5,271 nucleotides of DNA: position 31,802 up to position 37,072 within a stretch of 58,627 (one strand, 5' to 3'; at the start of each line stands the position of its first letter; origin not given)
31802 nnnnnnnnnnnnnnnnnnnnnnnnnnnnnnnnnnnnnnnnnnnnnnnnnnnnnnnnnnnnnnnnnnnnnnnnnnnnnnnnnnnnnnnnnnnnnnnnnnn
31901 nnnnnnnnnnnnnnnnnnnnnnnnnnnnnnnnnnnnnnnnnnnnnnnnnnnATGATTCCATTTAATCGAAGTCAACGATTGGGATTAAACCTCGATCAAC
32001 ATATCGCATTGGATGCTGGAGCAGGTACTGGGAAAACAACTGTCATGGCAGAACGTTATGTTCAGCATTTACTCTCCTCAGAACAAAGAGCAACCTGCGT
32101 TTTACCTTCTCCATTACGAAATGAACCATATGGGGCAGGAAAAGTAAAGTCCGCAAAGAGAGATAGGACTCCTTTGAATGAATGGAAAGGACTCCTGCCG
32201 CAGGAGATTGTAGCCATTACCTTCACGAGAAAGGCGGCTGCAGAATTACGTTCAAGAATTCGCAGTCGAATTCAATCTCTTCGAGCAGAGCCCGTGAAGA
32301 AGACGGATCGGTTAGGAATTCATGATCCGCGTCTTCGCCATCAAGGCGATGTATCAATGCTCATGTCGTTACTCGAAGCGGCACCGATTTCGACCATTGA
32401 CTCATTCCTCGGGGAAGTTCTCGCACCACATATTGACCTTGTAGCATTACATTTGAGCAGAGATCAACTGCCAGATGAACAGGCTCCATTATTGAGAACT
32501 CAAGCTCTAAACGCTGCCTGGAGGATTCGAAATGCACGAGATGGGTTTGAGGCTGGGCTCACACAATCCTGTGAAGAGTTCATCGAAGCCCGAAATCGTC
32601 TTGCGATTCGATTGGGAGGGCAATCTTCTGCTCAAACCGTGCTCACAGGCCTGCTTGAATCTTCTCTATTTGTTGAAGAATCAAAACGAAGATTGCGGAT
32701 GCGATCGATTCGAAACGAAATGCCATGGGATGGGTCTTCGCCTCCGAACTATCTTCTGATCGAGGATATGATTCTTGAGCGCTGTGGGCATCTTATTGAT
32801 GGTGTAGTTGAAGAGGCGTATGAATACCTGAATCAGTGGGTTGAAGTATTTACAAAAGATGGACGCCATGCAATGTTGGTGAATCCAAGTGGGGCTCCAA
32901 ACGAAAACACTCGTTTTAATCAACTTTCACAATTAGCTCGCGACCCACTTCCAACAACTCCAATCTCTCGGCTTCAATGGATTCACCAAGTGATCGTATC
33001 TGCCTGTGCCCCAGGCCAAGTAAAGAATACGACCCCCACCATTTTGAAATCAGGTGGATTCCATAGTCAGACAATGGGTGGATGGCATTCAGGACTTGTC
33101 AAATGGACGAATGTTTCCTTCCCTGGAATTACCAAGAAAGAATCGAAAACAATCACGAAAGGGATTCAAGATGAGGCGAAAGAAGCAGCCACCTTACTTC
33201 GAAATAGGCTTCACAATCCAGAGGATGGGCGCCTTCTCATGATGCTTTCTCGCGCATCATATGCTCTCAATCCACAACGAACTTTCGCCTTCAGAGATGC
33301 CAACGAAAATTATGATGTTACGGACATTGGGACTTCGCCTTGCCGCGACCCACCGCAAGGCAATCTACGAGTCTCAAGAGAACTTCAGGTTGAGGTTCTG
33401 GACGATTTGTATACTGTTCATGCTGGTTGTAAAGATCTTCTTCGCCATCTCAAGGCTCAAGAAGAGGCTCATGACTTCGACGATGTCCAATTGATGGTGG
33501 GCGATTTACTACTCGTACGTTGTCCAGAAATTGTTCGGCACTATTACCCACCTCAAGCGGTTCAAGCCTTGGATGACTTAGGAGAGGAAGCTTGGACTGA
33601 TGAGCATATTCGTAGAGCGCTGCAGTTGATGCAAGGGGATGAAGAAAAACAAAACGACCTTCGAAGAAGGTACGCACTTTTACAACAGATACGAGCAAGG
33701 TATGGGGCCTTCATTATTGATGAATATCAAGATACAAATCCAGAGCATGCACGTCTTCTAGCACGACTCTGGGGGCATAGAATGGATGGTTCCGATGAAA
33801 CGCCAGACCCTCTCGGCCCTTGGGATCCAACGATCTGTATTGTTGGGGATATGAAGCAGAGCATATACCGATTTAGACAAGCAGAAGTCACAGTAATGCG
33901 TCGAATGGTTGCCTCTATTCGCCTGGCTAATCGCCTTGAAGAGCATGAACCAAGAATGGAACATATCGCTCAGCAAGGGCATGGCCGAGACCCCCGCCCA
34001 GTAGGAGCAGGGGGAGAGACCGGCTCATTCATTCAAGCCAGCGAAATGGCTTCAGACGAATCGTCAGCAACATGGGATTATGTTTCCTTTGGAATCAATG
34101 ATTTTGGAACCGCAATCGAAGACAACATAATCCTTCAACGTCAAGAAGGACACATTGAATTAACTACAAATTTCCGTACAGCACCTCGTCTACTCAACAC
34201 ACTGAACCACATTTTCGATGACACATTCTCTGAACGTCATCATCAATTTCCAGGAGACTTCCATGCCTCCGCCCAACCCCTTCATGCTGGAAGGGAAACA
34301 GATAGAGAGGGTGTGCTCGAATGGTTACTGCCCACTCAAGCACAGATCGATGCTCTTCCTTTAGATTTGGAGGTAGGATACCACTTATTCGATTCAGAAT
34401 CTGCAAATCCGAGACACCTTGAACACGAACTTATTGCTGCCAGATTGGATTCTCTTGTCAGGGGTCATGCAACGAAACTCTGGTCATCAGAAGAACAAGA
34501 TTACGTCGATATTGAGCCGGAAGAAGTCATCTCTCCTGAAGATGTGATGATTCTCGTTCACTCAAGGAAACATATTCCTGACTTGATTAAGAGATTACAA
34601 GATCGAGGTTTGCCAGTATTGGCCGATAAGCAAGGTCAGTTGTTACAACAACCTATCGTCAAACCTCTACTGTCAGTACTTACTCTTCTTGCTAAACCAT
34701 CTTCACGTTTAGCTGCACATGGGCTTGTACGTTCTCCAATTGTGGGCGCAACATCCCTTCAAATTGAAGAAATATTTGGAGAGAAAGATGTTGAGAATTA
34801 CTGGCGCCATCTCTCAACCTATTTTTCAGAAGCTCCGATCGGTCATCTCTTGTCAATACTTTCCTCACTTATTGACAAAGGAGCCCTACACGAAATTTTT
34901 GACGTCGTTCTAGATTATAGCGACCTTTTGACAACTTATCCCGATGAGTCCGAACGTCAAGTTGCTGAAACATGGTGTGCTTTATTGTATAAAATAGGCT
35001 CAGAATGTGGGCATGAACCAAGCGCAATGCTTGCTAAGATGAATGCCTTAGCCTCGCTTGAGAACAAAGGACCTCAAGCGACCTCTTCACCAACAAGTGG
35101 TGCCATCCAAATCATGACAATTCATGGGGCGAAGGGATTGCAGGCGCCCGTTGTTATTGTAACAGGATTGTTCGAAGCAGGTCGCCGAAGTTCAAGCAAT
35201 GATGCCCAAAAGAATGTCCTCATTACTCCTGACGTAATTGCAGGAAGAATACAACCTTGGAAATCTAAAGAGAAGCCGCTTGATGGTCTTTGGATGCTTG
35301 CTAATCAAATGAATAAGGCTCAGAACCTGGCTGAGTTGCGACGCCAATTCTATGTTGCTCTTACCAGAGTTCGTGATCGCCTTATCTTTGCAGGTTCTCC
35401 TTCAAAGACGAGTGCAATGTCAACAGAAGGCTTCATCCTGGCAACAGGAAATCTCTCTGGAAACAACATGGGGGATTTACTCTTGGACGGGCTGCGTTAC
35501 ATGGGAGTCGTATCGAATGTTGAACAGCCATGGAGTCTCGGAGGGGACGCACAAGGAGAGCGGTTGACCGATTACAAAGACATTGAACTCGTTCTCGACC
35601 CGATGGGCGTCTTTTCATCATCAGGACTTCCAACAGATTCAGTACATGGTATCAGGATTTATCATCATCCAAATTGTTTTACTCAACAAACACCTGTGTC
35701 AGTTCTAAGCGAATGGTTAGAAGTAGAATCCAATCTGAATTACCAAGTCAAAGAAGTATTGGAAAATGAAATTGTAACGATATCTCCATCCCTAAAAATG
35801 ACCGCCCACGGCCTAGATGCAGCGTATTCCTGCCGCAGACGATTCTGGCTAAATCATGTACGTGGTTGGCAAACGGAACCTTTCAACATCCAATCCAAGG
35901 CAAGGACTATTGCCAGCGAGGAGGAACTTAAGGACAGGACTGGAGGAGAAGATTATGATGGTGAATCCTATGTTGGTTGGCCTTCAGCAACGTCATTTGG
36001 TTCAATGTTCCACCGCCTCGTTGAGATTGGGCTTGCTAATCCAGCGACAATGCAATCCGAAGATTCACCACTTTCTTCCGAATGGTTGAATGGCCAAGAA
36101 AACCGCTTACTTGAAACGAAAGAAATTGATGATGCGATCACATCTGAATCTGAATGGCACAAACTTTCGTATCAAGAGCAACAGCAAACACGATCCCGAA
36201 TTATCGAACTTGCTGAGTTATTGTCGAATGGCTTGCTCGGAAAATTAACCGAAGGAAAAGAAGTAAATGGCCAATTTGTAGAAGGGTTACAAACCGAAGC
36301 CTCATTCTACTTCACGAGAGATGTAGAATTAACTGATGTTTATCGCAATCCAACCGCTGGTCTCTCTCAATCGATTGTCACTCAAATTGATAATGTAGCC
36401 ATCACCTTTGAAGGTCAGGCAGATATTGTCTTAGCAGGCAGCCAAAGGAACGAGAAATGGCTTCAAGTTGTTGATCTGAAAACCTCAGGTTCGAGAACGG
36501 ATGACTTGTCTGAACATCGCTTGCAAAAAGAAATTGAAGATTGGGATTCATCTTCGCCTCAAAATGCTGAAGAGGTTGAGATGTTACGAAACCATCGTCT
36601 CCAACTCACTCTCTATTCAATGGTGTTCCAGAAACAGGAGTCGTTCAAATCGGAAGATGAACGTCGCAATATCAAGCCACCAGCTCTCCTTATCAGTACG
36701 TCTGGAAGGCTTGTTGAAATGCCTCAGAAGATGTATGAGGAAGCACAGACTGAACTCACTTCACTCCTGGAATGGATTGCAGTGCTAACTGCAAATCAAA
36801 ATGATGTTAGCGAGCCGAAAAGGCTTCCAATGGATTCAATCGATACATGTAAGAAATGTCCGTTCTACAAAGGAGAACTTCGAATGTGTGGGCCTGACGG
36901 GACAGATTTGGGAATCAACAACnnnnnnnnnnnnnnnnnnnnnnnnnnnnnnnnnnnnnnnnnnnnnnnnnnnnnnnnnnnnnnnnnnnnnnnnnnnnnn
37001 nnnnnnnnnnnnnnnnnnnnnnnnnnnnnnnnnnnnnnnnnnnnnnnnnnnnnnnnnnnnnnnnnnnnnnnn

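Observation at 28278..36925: AddB-like/AddA-like helicase-nuclease operon in an archaeal context, with iron-staple-type Cys4 nuclease modules on both subunits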

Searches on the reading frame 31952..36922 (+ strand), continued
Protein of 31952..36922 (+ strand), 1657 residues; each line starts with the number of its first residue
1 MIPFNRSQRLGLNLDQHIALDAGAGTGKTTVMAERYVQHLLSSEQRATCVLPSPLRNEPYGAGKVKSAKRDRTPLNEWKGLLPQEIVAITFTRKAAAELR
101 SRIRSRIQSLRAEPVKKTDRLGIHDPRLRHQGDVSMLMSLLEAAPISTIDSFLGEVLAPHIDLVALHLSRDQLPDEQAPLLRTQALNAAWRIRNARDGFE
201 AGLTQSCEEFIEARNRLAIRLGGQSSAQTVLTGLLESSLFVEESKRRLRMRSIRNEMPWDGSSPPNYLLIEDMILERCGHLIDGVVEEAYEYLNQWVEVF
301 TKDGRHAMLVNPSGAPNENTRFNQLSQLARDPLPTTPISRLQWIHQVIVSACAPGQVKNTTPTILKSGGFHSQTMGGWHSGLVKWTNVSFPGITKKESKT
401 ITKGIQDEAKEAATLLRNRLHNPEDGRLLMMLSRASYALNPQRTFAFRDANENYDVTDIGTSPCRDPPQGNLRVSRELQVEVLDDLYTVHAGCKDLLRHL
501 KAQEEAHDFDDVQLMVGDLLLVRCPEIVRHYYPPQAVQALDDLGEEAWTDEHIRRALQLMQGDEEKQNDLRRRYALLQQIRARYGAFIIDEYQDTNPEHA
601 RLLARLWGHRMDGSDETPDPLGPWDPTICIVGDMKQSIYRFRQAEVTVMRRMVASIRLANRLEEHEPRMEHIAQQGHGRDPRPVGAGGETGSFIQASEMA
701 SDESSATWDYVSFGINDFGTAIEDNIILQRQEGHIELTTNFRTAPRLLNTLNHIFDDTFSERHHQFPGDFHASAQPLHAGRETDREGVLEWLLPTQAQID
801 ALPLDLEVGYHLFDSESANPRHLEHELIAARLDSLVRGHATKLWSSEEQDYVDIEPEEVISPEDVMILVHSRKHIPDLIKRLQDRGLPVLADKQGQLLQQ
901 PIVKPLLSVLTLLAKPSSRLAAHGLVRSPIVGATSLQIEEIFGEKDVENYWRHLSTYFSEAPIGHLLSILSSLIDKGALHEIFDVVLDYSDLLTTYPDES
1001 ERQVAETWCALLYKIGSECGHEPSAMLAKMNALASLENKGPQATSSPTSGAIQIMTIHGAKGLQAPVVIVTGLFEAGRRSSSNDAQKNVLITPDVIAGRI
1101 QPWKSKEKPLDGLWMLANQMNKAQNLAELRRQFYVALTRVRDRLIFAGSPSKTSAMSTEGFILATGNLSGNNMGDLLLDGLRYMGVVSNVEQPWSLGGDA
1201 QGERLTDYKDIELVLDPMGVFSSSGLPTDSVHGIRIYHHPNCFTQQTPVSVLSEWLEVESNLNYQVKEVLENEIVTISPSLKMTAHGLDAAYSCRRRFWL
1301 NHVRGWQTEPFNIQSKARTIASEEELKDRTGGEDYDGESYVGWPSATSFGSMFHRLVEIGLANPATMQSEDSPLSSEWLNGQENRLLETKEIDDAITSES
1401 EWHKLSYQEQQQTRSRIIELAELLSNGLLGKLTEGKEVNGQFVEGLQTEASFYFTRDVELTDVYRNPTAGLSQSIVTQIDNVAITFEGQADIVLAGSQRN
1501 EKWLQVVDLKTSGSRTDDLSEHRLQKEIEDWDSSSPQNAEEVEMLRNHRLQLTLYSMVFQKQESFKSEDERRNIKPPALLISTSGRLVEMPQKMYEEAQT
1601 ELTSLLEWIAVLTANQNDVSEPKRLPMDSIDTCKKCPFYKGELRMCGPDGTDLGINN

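Call 85: get_annotated_region(hit=H3, flank=6000)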
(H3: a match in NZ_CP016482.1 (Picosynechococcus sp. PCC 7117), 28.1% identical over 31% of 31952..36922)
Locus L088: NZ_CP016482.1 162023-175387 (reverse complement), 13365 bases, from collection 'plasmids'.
description: Picosynechococcus sp. PCC 7117 plasmid unnamed5
organism: Picosynechococcus sp. PCC 7117 (NCBI taxid 195498)
taxonomy: Bacteria; Cyanobacteriota; Cyanophyceae; Chroococcales; Geminocystaceae; Picosynechococcus; Picosynechococcus sp. PCC 7117
host: -; source: cell culture; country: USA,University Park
typing (MOB-suite, as given by PLSDB): mobilizable; relaxase MOBF
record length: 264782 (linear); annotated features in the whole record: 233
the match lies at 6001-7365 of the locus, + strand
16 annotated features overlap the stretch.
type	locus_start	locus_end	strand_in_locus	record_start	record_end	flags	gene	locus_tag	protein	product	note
CDS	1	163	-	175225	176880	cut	-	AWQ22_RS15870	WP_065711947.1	AIPR family protein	-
CDS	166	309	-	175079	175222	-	-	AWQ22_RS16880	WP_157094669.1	hypothetical protein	-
CDS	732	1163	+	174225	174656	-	-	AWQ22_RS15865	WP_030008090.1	putative toxin-antitoxin system toxin component, PIN family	-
CDS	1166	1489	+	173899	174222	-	-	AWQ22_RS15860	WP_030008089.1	YlcI/YnfO family protein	-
CDS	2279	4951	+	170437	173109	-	-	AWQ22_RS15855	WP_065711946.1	PD-(D/E)XK nuclease family protein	-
CDS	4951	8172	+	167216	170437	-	-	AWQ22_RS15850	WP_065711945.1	UvrD-helicase domain-containing protein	-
CDS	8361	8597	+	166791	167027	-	-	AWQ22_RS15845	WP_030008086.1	DUF433 domain-containing protein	-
CDS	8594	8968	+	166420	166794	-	-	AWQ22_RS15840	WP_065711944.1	DUF5615 family PIN-like protein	-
CDS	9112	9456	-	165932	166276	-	-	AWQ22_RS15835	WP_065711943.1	type II toxin-antitoxin system PemK/MazF family toxin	-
CDS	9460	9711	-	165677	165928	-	-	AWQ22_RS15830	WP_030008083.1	AbrB/MazE/SpoVT family DNA-binding domain-containing protein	-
CDS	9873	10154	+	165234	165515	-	-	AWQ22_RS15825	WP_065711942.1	DUF2281 domain-containing protein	-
CDS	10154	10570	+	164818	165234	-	-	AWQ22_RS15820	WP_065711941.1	PIN domain-containing protein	-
CDS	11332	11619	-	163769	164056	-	-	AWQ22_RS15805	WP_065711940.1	hypothetical protein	-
CDS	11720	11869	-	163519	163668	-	-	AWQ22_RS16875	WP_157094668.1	hypothetical protein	-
CDS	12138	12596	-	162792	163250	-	-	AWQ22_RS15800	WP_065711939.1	DIP1984 family protein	-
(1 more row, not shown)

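Call 86: get_annotated_region(hit=H5, flank=6000)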
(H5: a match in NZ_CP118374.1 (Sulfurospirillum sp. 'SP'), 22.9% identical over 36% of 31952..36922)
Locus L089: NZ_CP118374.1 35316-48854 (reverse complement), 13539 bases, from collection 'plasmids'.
description: Sulfurospirillum sp. 'SP' plasmid pSulSP, complete sequence
organism: Sulfurospirillum sp. 'SP' (NCBI taxid 3023479)
taxonomy: Bacteria; Campylobacterota; Epsilonproteobacteria; Campylobacterales; Sulfurospirillaceae; Sulfurospirillum; Sulfurospirillum sp. 'SP'
host: -; source: bacterial isolate,Wastewater treatment plant; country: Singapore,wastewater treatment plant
typing (MOB-suite, as given by PLSDB): non-mobilizable
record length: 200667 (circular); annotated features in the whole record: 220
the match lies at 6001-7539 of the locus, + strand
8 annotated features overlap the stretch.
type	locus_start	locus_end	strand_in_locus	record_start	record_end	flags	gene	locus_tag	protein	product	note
CDS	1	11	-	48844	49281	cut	-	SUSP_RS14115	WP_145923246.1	hypothetical protein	-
CDS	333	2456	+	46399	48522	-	-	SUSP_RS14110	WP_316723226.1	DUF1524 domain-containing protein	-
CDS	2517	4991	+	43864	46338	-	-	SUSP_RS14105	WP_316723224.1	PD-(D/E)XK nuclease family protein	-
CDS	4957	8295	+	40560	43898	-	-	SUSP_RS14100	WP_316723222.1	UvrD-helicase domain-containing protein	-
CDS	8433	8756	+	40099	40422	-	-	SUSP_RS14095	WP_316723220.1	type II toxin-antitoxin system Phd/YefM family antitoxin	-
CDS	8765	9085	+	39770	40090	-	-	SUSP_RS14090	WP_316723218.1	type II toxin-antitoxin system RelE/ParE family toxin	-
CDS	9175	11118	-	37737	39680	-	-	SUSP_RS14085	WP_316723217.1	hypothetical protein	-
CDS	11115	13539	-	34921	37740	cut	-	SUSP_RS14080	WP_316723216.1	AAA family ATPase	-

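Call 89: find_homologous_proteins(query=L088:4951-8169:+, max_evalue=1e-20)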
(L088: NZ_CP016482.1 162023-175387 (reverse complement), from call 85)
Query L088:4951-8169:+ (1073 aa): 4206 proteins with E <= 1e-20 among 8000 candidates; the best 120 are listed.
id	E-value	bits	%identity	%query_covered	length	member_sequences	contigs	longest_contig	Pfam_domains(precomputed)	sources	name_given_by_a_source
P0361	0.0e+0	2295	95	100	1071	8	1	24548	PF13538.13,PF12705.14,PF13361.13,PF13245.13,PF00580.28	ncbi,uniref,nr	ncbi:exodeoxyribonuclease V subunit beta [Picosynechococcus sp. NKBG042902]|uniref:UvrD-helicase dom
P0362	0.0e+0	2046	85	100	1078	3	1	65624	PF13538.13,PF12705.14,PF13361.13,PF13245.13,PF00580.28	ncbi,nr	ncbi:ATP-dependent nuclease subunit A (plasmid) [[Synechococcus] sp. NIES-970]|nr:ATP-dependent nucl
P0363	0.0e+0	1973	82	100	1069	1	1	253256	PF13538.13,PF12705.14,PF13604.13,PF13361.13,PF13245.13,PF00580.28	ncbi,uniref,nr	ncbi:hypothetical protein AWQ21_14975 (plasmid) [Picosynechococcus sp. PCC 7003]|uniref:UvrD-helicas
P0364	0.0e+0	1812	77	99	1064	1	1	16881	PF13538.13,PF12705.14,PF13361.13,PF13245.13,PF00580.28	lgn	-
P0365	0.0e+0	1806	77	100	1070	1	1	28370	PF13538.13,PF12705.14,PF13604.13,PF13361.13,PF13245.13,PF00580.28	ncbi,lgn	-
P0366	0.0e+0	1211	54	99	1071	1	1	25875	PF13538.13,PF12705.14,PF13361.13,PF13245.13,PF00580.28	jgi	-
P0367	0.0e+0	1208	54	100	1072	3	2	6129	PF13538.13,PF12705.14,PF13604.13,PF13361.13,PF13245.13,PF00580.28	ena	-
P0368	0.0e+0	1206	54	100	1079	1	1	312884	PF13538.13,PF12705.14,PF13604.13,PF13361.13,PF13245.13,PF00580.28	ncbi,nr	ncbi:UvrD-helicase domain-containing protein [Synechocystis salina LEGE 06155]|nr:UvrD-helicase doma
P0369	0.0e+0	1201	53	99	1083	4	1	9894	PF13538.13,PF12705.14,PF13604.13,PF13361.13,PF13245.13,PF00580.28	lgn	-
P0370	0.0e+0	1200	54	99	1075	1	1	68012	PF13538.13,PF12705.14,PF13604.13,PF13361.13,PF13245.13,PF00580.28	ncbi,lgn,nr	ncbi:MAG: UvrD-helicase domain-containing protein [Snowella sp.]|nr:UvrD-helicase domain-containing 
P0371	0.0e+0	1199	54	99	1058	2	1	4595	PF13538.13,PF12705.14,PF13361.13,PF13245.13,PF00580.28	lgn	-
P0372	0.0e+0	1192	53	99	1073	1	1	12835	PF13538.13,PF12705.14,PF13604.13,PF13361.13,PF13245.13,PF00580.28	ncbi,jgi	jgi:ATP-dependent helicase/nuclease subunit A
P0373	0.0e+0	1184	53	99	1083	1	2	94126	PF13538.13,PF12705.14,PF13604.13,PF13361.13,PF13245.13,PF00580.28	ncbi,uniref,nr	ncbi:UvrD-helicase domain-containing protein [Synechocystis salina]|uniref:DNA 3'-5' helicase n=1 Ta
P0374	0.0e+0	1184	53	99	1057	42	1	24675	PF13538.13,PF12705.14,PF01443.25,PF13604.13,PF13361.13,PF13245.13,PF00580.28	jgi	jgi:ATP-dependent helicase/nuclease subunit A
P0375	0.0e+0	1174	53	100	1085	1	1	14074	PF13538.13,PF12705.14,PF13361.13,PF13245.13,PF00580.28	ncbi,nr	ncbi:MAG: UvrD-helicase domain-containing protein [Synechocystis sp.]|nr:UvrD-helicase domain-contai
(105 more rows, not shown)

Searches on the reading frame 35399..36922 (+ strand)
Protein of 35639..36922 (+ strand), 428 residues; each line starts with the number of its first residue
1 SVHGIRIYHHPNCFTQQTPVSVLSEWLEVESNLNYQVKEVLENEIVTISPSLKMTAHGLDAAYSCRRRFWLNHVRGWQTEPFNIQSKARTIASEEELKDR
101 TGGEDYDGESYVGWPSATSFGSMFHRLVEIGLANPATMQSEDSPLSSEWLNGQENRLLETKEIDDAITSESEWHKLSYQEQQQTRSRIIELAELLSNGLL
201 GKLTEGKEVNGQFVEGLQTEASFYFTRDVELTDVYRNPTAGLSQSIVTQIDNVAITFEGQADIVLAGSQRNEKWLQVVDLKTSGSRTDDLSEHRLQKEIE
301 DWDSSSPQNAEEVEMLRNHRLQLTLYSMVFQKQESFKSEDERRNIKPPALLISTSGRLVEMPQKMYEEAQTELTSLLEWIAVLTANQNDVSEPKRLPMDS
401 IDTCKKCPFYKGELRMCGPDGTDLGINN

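Call 47: search_dna_similar(query=window:35639-36922:+, collection=plasmids, mode=protein, max_evalue=0.001, max_rows=25)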
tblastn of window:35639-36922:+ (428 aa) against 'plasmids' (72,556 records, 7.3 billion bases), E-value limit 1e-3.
No match.

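Call 62: predict_structure(alignment_id=A6)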
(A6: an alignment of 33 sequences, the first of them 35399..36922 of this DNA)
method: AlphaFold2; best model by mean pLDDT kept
length: 508 residues; sequences in the alignment: 33
mean_pLDDT: 80.1   pTM: 0.70
mean pLDDT of the five models: 80.1, 79.0, 78.2, 77.7, 77.0
residues with pLDDT >= 90: 232; 70-90: 118; 50-70: 120; < 50: 38
segments of 3 or more residues with pLDDT < 50: 1-3, 88-101, 114-119, 166-172, 185-187, 320-323
pLDDT, mean of each block of 10 residues (from residue 1): 54 59 59 69 68 66 63 66 56 44 56 53 76 90 91 83 60 53 50 80 95 79 76 90 95 90 95 96 93 92 93 73 66 94 93 94 88 90 95 95 96 92 95 96 98 96 85 91 86 88 85
secondary structure, 60 per line:
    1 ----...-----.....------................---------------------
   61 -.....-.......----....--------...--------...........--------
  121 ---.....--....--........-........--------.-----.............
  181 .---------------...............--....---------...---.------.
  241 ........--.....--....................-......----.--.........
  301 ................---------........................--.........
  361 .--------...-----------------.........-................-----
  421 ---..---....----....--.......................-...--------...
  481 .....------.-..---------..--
elements in order: E5-7 E13-17 H24-39 E62-66 H68-74 H79-82 H102-112 E124-128 E131-134 H137-144 H146-153 H168-181 H197-211 H240-248 H251-255 H258-277 H279-284 E292-316 E326-349 E352-361 H390-398 H400-415 E429-432 E437-440 H443-465 H478-485

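Call 65: fold_search(model_id=the predicted structure, library=pdb)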
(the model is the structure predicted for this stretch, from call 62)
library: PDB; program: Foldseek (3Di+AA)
matches with E <= 10: 166; with E <= 0.001: 3
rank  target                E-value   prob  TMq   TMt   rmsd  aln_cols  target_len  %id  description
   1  5ean_A                1.3e-05  1.00  0.32  0.17   9.8       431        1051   14  Crystal structure of Dna2 in complex with a 5' overhang DNA (released 2015-11-18)
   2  5eaw_A                9.1e-05  1.00  0.34  0.18   9.1       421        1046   12  Crystal structure of Dna2 nuclease-helicase (released 2015-11-18)
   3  5mbv_B                4.6e-04  1.00  0.23  0.12  11.9       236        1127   11  Cryo-EM structure of Lambda Phage protein GamS bound to RecBCD. (released 2017-01-11)
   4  4cei_B                1.2e-03  1.00  0.28  0.14  12.5       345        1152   11  Crystal structure of ADPNP-bound AddAB with a forked DNA substrate (released 2014-03-12)
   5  3u44_B                1.6e-03  1.00  0.28  0.14  11.4       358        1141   11  Crystal structure of AddAB-DNA complex (released 2012-03-21)
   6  3u4q_B                1.6e-03  0.99  0.29  0.14  14.2       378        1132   12  Structure of AddAB-DNA complex at 2.8 angstroms (released 2012-03-21)
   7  1w36_B                1.6e-03  0.99  0.29  0.14  12.7       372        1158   12  RecBCD:DNA complex (released 2004-11-04)
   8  4cej_B                2.2e-03  0.99  0.26  0.13   8.8       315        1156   12  Crystal structure of AddAB-DNA-ADPNP complex at 3 Angstrom resolution (released 2014-03-12)
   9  4ceh_B                3.3e-03  0.89  0.23  0.12  16.9       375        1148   12  Crystal structure of AddAB with a forked DNA substrate (released 2014-03-12)
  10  7mi4_A                2.0e-02  0.96  0.17  0.16   5.9       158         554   14  Symmetrical PAM-PAM prespacer bound Cas4/Cas1/Cas2 complex (released 2021-11-17)
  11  4v1a_w                2.9e-02  0.20  0.15  0.19  24.8       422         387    9  Structure of the large subunit of the mammalian mitoribosome, part 2 of 2 (released 2014-10-08)
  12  9olf_s                3.5e-02  0.15  0.11  0.13  21.9       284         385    9  Membrane-associated human mitoribosome in complex with TACO1 (released 2026-02-18)
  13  6zm5_s                5.2e-02  0.12  0.15  0.18  26.2       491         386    9  Human mitochondrial ribosome in complex with OXA1L, mRNA, A/A tRNA, P/P tRNA and nascent polypeptide (released 2021-01-13)
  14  6vlz_s                5.9e-02  0.13  0.14  0.18  24.6       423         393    9  Structure of the human mitochondrial ribosome-EF-G1 complex (ClassI) (released 2020-08-05)
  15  7o9m_s                7.0e-02  0.14  0.11  0.13  21.1       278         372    9  Human mitochondrial ribosome large subunit assembly intermediate with MTERF4-NSUN4, MRM2, MTG1 and the MALSU module (released 2021-06-30)
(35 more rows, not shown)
